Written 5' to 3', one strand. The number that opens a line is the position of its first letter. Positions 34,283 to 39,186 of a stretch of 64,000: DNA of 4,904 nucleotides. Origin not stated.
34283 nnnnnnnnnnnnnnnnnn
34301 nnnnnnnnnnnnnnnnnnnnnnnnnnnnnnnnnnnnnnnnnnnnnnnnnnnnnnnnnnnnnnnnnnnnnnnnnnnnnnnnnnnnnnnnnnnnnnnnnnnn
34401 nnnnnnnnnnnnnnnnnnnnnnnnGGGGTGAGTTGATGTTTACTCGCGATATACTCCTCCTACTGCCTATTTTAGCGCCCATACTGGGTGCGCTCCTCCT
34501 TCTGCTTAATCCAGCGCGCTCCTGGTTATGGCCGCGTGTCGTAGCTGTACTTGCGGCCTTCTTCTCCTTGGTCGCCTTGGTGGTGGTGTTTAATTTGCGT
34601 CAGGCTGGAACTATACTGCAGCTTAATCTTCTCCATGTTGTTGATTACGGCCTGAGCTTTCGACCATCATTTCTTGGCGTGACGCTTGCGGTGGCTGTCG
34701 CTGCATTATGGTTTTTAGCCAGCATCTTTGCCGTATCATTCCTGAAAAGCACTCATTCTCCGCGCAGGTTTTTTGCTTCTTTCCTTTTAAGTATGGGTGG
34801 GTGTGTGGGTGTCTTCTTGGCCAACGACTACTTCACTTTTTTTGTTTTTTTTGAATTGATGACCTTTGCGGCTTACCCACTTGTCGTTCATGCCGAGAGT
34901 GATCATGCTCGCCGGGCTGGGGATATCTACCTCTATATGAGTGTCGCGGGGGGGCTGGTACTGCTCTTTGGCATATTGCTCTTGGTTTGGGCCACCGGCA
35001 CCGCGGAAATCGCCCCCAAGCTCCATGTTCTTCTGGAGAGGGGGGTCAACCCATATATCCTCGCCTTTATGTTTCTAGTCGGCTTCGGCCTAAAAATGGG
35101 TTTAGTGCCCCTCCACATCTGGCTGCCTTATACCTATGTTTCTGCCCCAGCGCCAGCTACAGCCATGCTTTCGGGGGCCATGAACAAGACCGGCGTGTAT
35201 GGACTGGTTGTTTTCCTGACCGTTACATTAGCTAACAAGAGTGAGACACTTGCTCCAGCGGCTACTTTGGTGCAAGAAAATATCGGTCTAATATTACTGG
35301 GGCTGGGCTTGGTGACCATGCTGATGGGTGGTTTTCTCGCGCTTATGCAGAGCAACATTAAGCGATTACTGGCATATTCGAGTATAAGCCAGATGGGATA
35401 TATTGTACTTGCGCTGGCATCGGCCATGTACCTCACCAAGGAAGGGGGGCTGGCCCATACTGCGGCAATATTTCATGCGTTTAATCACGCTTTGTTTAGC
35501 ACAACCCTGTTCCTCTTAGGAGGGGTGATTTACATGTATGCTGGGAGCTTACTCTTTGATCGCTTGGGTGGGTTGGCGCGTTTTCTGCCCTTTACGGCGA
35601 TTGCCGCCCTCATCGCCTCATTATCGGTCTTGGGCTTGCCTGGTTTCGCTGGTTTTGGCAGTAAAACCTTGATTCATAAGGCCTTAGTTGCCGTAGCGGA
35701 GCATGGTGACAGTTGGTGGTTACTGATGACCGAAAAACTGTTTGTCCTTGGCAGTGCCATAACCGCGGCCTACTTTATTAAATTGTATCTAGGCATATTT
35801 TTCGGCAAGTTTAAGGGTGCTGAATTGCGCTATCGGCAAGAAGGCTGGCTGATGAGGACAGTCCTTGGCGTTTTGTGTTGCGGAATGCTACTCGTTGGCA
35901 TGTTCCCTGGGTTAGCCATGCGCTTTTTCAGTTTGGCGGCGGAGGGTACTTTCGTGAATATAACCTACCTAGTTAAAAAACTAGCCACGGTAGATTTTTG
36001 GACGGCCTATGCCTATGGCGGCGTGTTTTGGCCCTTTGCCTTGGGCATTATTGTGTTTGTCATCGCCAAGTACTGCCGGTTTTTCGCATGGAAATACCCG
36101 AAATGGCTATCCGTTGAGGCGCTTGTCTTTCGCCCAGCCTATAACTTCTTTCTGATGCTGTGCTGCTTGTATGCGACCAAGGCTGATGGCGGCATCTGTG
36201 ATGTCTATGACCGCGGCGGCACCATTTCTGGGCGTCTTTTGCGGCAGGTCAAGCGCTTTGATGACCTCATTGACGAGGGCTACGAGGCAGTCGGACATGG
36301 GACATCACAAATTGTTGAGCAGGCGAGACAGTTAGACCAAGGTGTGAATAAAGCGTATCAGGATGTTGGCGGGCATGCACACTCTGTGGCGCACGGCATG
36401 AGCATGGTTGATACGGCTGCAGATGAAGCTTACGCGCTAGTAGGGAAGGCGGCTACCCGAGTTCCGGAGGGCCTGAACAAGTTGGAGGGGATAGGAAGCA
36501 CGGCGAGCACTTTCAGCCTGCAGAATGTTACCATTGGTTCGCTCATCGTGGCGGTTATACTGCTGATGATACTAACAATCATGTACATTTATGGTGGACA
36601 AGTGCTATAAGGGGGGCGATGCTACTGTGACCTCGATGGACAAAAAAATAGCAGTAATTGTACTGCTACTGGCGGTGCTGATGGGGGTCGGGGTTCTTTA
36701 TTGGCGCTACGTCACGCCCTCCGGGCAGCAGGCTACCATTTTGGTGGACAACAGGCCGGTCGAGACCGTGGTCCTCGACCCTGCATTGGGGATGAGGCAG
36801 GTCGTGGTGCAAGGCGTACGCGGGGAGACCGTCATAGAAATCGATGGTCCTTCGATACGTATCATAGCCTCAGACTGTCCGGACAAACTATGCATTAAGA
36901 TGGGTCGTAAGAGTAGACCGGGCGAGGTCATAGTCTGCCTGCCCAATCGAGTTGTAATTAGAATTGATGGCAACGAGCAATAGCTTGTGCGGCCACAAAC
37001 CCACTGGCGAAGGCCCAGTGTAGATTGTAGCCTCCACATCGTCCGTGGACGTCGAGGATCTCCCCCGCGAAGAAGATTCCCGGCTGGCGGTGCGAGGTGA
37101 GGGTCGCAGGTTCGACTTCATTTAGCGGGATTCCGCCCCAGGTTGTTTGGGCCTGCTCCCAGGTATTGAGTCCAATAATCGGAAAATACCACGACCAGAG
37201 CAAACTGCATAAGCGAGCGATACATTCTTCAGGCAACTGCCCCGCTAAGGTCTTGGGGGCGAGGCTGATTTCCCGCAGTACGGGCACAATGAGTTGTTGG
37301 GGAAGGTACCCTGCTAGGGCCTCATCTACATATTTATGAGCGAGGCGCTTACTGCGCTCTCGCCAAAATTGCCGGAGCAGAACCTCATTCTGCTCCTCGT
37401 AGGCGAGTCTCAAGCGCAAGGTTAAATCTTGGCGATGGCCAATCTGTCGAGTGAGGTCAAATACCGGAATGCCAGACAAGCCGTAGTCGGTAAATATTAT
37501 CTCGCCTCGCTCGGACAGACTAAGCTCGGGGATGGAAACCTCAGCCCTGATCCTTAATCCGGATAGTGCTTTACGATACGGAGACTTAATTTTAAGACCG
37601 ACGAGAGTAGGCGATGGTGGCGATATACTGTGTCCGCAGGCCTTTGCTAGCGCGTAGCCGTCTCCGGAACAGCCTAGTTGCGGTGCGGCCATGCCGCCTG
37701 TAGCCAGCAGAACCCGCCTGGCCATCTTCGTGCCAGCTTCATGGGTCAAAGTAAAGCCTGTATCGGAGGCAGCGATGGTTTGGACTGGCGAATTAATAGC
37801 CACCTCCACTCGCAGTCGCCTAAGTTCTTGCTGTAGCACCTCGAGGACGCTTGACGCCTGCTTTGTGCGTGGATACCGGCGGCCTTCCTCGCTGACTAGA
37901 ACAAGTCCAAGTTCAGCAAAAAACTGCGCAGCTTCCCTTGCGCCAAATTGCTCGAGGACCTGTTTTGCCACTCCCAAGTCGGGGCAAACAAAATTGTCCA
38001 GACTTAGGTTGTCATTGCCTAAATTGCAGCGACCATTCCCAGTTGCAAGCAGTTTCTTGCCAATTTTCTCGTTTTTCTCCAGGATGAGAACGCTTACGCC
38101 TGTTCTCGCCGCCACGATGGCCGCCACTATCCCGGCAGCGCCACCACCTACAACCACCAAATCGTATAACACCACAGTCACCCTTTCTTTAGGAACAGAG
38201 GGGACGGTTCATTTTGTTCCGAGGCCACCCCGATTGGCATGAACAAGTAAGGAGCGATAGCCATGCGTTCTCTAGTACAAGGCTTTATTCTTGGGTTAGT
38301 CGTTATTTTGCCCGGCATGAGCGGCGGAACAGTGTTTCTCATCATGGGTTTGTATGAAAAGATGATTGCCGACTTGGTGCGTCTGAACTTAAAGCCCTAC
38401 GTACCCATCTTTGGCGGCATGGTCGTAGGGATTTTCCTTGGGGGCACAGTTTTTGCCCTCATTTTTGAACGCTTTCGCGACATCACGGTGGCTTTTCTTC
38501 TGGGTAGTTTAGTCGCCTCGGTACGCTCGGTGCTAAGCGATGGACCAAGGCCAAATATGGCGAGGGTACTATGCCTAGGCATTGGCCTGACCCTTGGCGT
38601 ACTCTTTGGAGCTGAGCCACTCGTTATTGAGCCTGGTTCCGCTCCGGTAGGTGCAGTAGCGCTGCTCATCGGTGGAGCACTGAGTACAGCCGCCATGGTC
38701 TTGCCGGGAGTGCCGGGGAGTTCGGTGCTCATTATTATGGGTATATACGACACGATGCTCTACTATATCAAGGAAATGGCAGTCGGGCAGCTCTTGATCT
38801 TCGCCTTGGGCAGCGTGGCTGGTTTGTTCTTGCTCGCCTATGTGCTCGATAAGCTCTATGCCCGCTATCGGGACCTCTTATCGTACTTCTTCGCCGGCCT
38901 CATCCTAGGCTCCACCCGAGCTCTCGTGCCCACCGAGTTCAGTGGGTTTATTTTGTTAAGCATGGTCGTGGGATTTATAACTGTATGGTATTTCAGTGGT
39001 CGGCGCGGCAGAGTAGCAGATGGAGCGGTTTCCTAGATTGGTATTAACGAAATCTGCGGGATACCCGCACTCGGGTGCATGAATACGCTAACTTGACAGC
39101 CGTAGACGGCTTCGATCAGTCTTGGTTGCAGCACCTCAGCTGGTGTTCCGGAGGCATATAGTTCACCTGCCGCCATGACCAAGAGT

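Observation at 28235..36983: Candidate new membrane complex: Mrp-type ion-translocating module bracketed by a double-FMN RnfG-like protein and a NusG-II protein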

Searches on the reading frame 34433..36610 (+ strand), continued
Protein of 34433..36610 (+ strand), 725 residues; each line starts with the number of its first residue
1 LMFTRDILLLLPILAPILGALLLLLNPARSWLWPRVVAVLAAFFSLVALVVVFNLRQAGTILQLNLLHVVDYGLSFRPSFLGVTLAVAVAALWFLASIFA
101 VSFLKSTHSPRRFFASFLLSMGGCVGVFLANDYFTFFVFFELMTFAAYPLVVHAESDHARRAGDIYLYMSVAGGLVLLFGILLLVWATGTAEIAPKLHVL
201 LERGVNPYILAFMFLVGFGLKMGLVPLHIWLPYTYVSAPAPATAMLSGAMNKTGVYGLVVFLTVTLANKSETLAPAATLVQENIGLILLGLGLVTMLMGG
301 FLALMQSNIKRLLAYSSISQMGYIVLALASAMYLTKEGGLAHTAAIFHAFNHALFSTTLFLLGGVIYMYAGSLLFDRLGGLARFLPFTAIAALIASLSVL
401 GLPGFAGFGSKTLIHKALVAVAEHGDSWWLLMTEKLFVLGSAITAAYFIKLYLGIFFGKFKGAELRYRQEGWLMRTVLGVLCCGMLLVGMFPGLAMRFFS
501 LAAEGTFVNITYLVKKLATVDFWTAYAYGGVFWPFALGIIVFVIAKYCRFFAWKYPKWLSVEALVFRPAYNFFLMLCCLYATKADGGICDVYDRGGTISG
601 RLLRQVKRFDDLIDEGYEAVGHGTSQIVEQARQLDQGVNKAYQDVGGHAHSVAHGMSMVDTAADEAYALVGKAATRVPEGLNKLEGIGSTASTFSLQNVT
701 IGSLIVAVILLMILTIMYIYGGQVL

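Call 77: fold_search(model_id=the predicted structure, library=pdb)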
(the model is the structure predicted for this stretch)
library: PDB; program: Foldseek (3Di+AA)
matches with E <= 10: 749; with E <= 0.001: 197
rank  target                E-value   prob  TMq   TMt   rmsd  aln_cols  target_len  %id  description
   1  9a6h_A                4.2e-27  1.00  0.65  0.59   5.0       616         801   24  Integrative model of MRPA-MRPD by crosslinking MS and deep learning (released 2024-09-18)
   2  7qru_A                6.2e-26  1.00  0.67  0.60   4.2       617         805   24  Structure of Bacillus pseudofirmus Mrp antiporter complex, monomer (released 2022-11-09)
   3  9a6h_B                1.4e-25  1.00  0.60  0.86   3.8       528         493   22  Integrative model of MRPA-MRPD by crosslinking MS and deep learning (released 2024-09-18)
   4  7qru_D                3.9e-25  1.00  0.62  0.90   3.7       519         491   23  Structure of Bacillus pseudofirmus Mrp antiporter complex, monomer (released 2022-11-09)
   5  6khj_F                9.1e-25  1.00  0.65  0.73   5.1       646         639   23  Supercomplex for electron transfer (released 2020-02-12)
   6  6z16_A                1.1e-24  1.00  0.67  0.61   4.2       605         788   24  Structure of the Mrp antiporter complex (released 2020-08-12)
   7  8e9g_L                2.1e-24  1.00  0.66  0.76   8.9       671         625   21  Mycobacterial respiratory complex I with both quinone positions modelled (released 2022-10-12)
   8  8e9i_L                3.3e-24  1.00  0.67  0.78   7.8       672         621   22  Mycobacterial respiratory complex I, semi-inserted quinone (released 2022-10-12)
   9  6cfw_H                4.0e-24  1.00  0.60  0.85   4.5       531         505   26  cryoEM structure of a respiratory membrane-bound hydrogenase (released 2018-05-23)
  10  6z16_D                4.2e-24  1.00  0.60  0.87   4.3       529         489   23  Structure of the Mrp antiporter complex (released 2020-08-12)
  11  6tjv_D                4.8e-24  1.00  0.59  0.88   2.9       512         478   28  Structure of the NDH-1MS complex from Thermosynechococcus elongatus (released 2020-02-19)
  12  4he8_F                1.5e-23  1.00  0.64  0.76   5.4       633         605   24  Crystal structure of the membrane domain of respiratory complex I from Thermus thermophilus (released 2013-02-13)
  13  7z0t_C                1.5e-23  1.00  0.60  0.72   8.8       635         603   20  Structure of the Escherichia coli formate hydrogenlyase complex (aerobic preparation, composite structure) (released 2022-09-28)
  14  7z0s_C                2.0e-23  1.00  0.61  0.72  10.0       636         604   20  Structure of the Escherichia coli formate hydrogenlyase complex (anaerobic preparation, without formate dehydrogenase  (released 2022-09-28)
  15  8bpx_M                2.9e-23  1.00  0.58  0.84   4.0       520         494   23  Cryo-EM structure of the Arabidopsis thaliana I+III2 supercomplex (Complete composition) (released 2023-01-25)
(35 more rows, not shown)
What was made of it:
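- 34436..36610 (+): Antiporter-like subunit 3: the MrpA-N/NuoL equivalent with a long C-terminal lateral helix and a final TM anchor. The best Foldseek matches are MrpA 7qru_A and 6z16_A, followed by NuoL/NdhF, with more than 600 aligned columns (call 77).
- On Mrp antiporter (CPA3): Top Foldseek matches are MrpA 7qru_A and 6z16_A and NuoL chains (call 77).
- Mrp modules are known to be reused with redox modules in Mbh, Mbs and complex I (established knowledge; structural matches in call 77).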

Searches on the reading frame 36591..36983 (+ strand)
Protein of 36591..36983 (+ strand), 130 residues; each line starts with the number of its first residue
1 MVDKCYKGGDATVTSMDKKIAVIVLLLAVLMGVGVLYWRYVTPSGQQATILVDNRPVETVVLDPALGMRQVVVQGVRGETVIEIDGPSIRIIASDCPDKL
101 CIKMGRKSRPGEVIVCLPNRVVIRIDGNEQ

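Call 3: search_protein_families(library=pfam, proteins=[window:36591-36983:+], max_evalue=0.01)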
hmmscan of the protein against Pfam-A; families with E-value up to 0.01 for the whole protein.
window:36591-36983:+ (130 aa): 1 family
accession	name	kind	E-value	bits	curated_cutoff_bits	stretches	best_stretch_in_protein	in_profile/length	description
PF07009.16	NusG_II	-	2.6e-25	89.1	29.6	1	22-128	3-106/107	NusG domain II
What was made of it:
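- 36627..36983 (+): EetA-type protein (N-terminal TM helix plus NusG_II domain with a conserved CPDxxC...C motif). Pfam NusG_II 2.6e-25 (call 3).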

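Call 21: find_related_loci(query=A1, collection=genome_contigs, flank=10000)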
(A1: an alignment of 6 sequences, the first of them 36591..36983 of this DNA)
Query A1 (130 aa) in genome_contigs; peptide patterns used: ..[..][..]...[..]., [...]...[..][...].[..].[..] (x = any residue, [..] = any of these).
600 stretches matched a pattern (row limit reached: there are more); 591 encode a relative of the query (tblastn E <= 1e-3); the best 80 are kept; 80 distinct loci.
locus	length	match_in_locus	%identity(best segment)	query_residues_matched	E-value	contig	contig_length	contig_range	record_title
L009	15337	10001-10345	56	12-126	7e-37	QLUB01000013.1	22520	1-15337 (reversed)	MAG: candidate division NPL-UPA2 bacterium isolate GPS119 DDT37_13, whole genome shotgun sequence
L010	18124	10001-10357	53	8-126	6e-36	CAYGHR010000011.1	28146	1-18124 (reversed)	MAG TPA_asm: uncultured Peptococcaceae bacterium isolate ERP113451_co2_181 genome assembly, contig: NODE_956_length_2814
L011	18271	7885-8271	50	6-128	4e-35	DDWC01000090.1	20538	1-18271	MAG TPA_asm: Firmicutes bacterium UBA2296 UBA2296_contig_60305, whole genome shotgun sequence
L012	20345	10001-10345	47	11-125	6e-26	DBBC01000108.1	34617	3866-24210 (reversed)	MAG TPA_asm: Firmicutes bacterium UBA994 UBA994_contig_3175, whole genome shotgun sequence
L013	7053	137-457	38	26-125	1e-20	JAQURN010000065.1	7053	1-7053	MAG: Actinomycetota bacterium isolate STD1_74 NODE_35690_length_7053_cov_2.947733_Sandtown_D1, whole genome shotgun sequ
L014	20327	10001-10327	35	18-129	3e-20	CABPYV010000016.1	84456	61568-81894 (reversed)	MAG TPA_asm: uncultured Coprococcus sp. isolate MGYG-HGUT-00364 genome assembly, contig: GUT_GENOME007858_16, whole geno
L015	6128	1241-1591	33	7-129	2e-20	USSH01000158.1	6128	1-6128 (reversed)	uncultured Coprococcus sp. isolate UMGS2033 genome assembly, contig: NODE_3477_length_6128_cov_2.399308, whole genome sh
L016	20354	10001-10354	40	3-126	2e-19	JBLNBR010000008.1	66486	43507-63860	MAG: Ignavibacteriales bacterium isolate MAG146 PRJNA950955_bin8_renamed_7, whole genome shotgun sequence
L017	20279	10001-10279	44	33-126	1e-17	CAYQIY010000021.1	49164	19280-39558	MAG TPA_asm: uncultured Pseudomonadota bacterium isolate SRP241326_co3_322 genome assembly, contig: NODE_1139_length_491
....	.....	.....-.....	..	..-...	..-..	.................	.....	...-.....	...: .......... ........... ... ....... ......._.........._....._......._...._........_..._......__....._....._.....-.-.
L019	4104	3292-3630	31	15-130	4e-17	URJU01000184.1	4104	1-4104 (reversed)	uncultured Coprococcus sp. isolate UMGS1067 genome assembly, contig: NODE_4333_length_4104_cov_4.120277, whole genome sh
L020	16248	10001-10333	34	19-129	9e-17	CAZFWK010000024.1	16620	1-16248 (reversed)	MAG TPA_asm: uncultured Peptoniphilaceae bacterium isolate SRP192927_co5_62 genome assembly, contig: NODE_4837_length_16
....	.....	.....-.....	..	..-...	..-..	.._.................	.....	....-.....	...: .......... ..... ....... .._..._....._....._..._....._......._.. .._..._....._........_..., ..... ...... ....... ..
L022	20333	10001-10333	32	19-129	1e-16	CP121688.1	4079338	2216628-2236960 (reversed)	Clostridiaceae bacterium 35-E11 chromosome, complete genome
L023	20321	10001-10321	34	24-130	1e-16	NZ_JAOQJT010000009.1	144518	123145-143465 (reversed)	Coprococcus aceti strain H2_11 .13414_6_27.9, whole genome shotgun sequence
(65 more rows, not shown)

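Call 49: search_solved_structures(query=window:36591-36983:+, max_evalue=1)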
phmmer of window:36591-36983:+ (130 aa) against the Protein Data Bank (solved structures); distinct sequences matched with E-value up to 1: 5.
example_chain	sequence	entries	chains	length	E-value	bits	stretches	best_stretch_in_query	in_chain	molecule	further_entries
3ld7_A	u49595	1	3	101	2.4e-10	43.7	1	53-127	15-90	Lin0431 protein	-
2kpp_A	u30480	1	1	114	3.4e-10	43.2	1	53-127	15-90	Lin0431 protein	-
4esn_A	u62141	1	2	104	2.9e-08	37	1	83-129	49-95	hypothetical protein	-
4obi_A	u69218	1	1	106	2.1e-06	31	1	46-128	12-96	Uncharacterized protein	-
1m1g_A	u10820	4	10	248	0.016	18.4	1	40-125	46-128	Transcription antitermination protein nusG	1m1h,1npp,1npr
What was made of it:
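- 36627..36983 (+): PDB match to Lin0431, 3ld7, 2.4e-10 (call 49).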

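Call 70: search_protein_families(library=ncbifam, proteins=[window:36627-36983:+], max_evalue=0.001)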
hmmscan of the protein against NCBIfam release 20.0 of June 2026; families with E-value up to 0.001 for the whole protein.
window:36627-36983:+ (118 aa): 0 families

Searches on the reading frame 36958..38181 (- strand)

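Call 4: search_protein_families(library=pfam, proteins=[window:36958-38181:-], max_evalue=0.01)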
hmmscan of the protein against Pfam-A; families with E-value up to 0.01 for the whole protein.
window:36958-38181:- (407 aa): 15 families
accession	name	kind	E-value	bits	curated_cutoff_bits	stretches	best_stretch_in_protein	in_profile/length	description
PF03486.20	HI0933_like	-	9.5e-70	235.2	50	1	7-399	2-243/244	HI0933-like protein Rossmann domain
PF22780.1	HI0933_like_1st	-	1.1e-15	58.3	27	1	191-345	2-164/165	HI0933-like protein barrel and H2TH domain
PF13738.12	Pyr_redox_3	-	9.6e-12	45.2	30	2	108-169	79-140/305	Pyridine nucleotide-disulphide oxidoreductase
PF12831.13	FAD_oxidored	-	6.9e-10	39.2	27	1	7-139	1-117/416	FAD dependent oxidoreductase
PF07992.20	Pyr_redox_2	-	3.1e-08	33.8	26.1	1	6-38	1-33/291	Pyridine nucleotide-disulphide oxidoreductase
PF01134.28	GIDA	-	5.7e-08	32.6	22.1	1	7-41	1-36/391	Glucose inhibited division protein A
PF00890.30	FAD_binding_2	-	3.3e-07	30.3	20.4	1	7-43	1-37/414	FAD binding domain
PF01266.30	DAO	-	9e-07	29.2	27.9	1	7-41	1-35/353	FAD dependent oxidoreductase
PF13450.12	NAD_binding_8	-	3e-06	27.9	21.9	1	10-41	1-32/68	NAD(P)-binding Rossmann-like domain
PF00070.33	Pyr_redox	-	3.2e-05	24.8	22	1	8-42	2-36/82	Pyridine nucleotide-disulphide oxidoreductase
PF01494.25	FAD_binding_3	-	0.00024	20.9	22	1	7-40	3-36/349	FAD binding domain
PF01262.27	AlaDh_PNT_C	-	0.0012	18.8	23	1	8-46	31-69/214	Alanine dehydrogenase/PNT, C-terminal domain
PF01946.23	Thi4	-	0.0035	17.1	26.2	1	4-41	16-54/235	Thi4 family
PF01593.30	Amino_oxidase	-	0.0081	15.9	19.8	0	83-162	176-255/443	Flavin containing amine oxidoreductase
PF05834.18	Lycopene_cycl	-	0.0096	15.5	23.4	0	7-40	1-36/380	Lycopene cyclase protein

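Call 70: search_protein_families(library=ncbifam, proteins=[window:36958-38181:-], max_evalue=0.001)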
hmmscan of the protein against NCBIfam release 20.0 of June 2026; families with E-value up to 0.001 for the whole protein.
window:36958-38181:- (407 aa): 69 families (the best 25 are shown)
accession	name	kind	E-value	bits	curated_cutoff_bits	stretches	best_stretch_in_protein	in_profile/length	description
TIGR00275.1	TIGR00275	subfamily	7.4e-109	364.2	183.8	1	9-399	2-401/401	aminoacetone oxidase family FAD-binding enzyme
TIGR03862.1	flavo_PP4765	subfamily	4.4e-28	98.2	242.65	1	28-402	1-372/376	TIGR03862 family flavoprotein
TIGR01350.1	lipoamide_DH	equivalog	6.2e-10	38.4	408.8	1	6-41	2-36/461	dihydrolipoyl dehydrogenase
TIGR01292.1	TRX_reduct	equivalog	9.4e-09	34.5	343.45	1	6-42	1-37/300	thioredoxin-disulfide reductase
NF009477.0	PRK12843.1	equivalog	2.4e-08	32.9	758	1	6-42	17-53/578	FAD-dependent oxidoreductase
NF003585.0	PRK05249.1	equivalog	3.9e-08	32.3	465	1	4-48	5-49/464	Si-specific NAD(P)(+) transhydrogenase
NF005882.1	PRK07843.1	equivalog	6.1e-08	31.5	788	1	6-51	2-47/547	3-oxosteroid 1-dehydrogenase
NF006130.0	PRK08274.1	equivalog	6.6e-08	31.8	369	1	6-39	6-39/467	FAD-dependent tricarballylate dehydrogenase TcuA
NF009478.0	PRK12844.1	equivalog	7e-08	31.2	789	1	3-47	6-50/559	3-ketosteroid-delta-1-dehydrogenase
TIGR02032.1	GG-red-SF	subfamily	8.3e-08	32.3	158.8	1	6-43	1-38/297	geranylgeranyl reductase family protein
NF004789.0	PRK06134.1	subfamily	9e-08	31.1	747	1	6-42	13-49/581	FAD-dependent oxidoreductase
TIGR03143.1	AhpF_homolog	hypoth_equivalog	1.7e-07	30.2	687.65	1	5-42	4-41/555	putative alkyl hydroperoxide reductase F subunit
NF005313.0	PRK06847.1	subfamily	2e-07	30.3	372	1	7-164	6-161/375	hypothetical protein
NF040505.1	ArsO_flavin_mono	equivalog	3e-07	30.2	425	0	6-41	1-36/346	ArsO family NAD(P)H-dependent flavin-containing monooxygenase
NF053676.1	4oxCHCAChcC1Cy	equivalog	3.7e-07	28.9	1000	1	6-42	2-38/528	4-oxocyclohexanecarboxylate 2-dehydrogenase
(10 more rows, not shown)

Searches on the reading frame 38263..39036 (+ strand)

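Call 4: search_protein_families(library=pfam, proteins=[window:38263-39036:+], max_evalue=0.01)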
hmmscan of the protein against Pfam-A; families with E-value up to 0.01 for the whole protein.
window:38263-39036:+ (257 aa): 1 family
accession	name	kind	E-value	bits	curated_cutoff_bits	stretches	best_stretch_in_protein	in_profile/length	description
PF04018.18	VCA0040-like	-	2.4e-35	122.7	26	2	97-224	108-231/246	Undecaprenyl phosphate translocase-like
